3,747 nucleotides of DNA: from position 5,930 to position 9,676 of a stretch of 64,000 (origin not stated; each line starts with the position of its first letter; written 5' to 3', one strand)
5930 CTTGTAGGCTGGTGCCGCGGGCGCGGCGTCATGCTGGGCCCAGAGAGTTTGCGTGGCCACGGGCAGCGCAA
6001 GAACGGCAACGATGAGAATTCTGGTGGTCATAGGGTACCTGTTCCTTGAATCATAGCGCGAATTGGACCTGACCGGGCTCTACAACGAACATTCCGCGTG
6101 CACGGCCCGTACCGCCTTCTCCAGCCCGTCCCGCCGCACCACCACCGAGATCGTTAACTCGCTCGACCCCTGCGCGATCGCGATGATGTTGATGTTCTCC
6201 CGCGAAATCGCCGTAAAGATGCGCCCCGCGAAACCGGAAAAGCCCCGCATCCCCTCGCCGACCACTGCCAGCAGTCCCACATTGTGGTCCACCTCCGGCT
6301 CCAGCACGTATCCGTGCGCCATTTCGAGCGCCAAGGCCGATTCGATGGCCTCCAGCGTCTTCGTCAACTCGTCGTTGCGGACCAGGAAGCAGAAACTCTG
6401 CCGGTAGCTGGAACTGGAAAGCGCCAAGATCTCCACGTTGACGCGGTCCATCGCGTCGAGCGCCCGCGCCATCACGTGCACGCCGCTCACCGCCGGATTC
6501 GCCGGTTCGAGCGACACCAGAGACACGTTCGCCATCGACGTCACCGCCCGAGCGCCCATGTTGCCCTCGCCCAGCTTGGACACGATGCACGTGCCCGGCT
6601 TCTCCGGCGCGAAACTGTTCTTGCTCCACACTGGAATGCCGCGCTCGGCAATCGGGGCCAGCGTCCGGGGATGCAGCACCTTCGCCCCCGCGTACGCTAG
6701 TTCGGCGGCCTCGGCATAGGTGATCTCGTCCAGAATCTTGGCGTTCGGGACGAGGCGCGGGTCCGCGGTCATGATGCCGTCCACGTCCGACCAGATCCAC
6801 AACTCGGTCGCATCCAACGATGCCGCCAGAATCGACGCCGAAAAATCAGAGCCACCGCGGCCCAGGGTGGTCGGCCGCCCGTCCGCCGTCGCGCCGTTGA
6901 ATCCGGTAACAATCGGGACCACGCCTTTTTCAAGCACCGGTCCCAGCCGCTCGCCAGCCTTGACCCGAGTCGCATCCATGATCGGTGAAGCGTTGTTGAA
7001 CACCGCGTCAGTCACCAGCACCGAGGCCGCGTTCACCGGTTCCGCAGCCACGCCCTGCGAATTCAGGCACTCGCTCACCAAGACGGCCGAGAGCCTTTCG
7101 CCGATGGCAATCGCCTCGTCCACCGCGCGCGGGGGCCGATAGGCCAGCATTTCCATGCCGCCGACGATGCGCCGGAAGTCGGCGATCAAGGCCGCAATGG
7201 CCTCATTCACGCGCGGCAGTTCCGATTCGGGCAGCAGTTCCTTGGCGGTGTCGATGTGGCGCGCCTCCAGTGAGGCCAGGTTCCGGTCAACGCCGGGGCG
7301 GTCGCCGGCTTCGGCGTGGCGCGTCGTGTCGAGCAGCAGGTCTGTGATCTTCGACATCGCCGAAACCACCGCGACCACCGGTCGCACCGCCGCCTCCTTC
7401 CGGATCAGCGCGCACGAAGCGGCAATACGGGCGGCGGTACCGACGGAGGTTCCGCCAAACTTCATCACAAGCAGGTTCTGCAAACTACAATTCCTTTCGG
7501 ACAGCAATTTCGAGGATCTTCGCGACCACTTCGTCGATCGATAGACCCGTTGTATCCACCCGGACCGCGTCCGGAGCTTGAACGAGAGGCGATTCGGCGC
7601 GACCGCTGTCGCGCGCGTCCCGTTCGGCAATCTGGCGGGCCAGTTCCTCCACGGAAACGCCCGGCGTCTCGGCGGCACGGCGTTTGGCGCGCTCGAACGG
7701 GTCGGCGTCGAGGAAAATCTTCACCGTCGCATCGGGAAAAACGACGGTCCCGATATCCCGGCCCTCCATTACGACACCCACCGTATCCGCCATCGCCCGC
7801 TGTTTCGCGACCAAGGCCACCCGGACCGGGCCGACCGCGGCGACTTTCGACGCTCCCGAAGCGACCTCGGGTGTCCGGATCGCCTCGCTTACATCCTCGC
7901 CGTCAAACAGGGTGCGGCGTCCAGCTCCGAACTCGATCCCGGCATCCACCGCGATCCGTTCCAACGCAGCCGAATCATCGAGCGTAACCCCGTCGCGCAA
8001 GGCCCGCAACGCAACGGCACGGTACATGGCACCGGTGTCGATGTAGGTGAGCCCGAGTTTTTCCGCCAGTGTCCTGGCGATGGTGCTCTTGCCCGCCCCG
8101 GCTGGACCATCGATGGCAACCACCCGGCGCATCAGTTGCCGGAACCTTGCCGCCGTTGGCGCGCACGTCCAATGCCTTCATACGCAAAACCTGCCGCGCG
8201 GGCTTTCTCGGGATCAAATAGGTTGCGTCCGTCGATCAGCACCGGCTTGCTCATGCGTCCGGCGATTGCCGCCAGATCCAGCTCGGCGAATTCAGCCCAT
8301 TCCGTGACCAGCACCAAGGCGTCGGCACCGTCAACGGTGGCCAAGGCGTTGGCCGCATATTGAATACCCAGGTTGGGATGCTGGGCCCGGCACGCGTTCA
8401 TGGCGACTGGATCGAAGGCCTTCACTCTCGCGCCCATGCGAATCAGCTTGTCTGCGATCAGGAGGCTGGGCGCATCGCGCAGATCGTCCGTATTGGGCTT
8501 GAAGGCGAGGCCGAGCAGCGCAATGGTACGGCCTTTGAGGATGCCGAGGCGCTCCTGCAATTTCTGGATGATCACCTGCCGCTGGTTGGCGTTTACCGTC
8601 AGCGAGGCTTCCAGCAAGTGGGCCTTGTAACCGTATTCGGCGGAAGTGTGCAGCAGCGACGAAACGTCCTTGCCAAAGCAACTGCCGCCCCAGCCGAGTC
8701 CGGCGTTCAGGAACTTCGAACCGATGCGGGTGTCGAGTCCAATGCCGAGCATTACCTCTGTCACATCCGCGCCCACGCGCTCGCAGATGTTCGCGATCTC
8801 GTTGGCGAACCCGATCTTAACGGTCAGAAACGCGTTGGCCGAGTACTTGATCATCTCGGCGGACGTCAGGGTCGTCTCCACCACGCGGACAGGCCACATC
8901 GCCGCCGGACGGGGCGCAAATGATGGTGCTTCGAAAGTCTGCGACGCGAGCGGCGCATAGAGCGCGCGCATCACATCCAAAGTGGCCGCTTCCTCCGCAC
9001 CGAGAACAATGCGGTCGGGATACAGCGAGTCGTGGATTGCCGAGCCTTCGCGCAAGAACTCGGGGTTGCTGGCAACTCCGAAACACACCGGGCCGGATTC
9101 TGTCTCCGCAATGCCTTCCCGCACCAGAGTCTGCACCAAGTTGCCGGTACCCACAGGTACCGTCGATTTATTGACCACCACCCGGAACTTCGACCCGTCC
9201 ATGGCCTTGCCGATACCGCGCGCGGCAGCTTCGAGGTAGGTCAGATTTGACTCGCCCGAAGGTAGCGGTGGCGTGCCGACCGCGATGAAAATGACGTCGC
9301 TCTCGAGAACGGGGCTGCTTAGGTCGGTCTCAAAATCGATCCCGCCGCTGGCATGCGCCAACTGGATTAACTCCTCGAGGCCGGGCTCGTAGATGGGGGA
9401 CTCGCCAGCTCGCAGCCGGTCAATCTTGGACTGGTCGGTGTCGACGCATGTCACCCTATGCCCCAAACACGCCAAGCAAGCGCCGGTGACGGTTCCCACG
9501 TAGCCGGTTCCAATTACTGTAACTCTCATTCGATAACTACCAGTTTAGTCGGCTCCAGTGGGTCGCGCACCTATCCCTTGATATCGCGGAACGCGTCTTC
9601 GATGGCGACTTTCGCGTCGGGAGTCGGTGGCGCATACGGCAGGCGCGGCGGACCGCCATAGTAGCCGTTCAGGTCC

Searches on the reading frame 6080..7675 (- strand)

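Call 80: search_protein_families(library=pfam, proteins=[window:6080-7675:-], max_evalue=0.00001)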
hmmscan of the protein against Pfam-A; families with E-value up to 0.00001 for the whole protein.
window:6080-7675:- (531 aa): 4 families
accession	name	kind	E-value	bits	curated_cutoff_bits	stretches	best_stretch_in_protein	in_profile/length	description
PF00696.33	AA_kinase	-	3.2e-47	161.7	24.9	1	68-350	2-231/234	Amino acid kinase family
PF22468.2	ACT_9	-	9.8e-29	99.4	27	1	470-528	2-60/61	ACT domain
PF13840.12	ACT_7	-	1.8e-13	50.5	27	1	462-526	2-64/65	ACT domain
PF01842.31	ACT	-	6e-09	36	27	1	480-528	11-64/66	ACT domain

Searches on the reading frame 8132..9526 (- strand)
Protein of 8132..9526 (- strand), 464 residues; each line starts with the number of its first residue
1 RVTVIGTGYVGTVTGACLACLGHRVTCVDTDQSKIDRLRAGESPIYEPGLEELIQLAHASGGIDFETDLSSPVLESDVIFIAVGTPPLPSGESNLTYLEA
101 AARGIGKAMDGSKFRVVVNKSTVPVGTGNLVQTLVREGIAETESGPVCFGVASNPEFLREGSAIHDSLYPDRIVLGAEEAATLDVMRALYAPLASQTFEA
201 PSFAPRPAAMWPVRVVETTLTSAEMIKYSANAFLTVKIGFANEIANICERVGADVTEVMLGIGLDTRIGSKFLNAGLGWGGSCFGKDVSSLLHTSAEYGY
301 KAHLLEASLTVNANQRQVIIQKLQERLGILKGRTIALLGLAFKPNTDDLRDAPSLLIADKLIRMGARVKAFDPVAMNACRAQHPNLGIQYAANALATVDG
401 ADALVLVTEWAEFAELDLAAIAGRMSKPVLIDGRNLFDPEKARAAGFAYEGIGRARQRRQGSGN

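Call 80: search_protein_families(library=pfam, proteins=[window:8132-9526:-], max_evalue=0.00001)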
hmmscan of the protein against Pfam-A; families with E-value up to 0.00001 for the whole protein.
window:8132-9526:- (464 aa): 3 families
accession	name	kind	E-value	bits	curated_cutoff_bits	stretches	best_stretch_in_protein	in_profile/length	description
PF03721.20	UDPG_MGDP_dh_N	-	3.9e-60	203.1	27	1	1-188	2-186/187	UDP-glucose/GDP-mannose dehydrogenase family, NAD binding domain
PF00984.24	UDPG_MGDP_dh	-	1.2e-35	121.9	25.4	1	222-313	2-93/94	UDP-glucose/GDP-mannose dehydrogenase family, central domain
PF03720.21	UDPG_MGDP_dh_C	-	2.5e-30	105.3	30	1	336-439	1-103/103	UDP-glucose/GDP-mannose dehydrogenase family, UDP binding domain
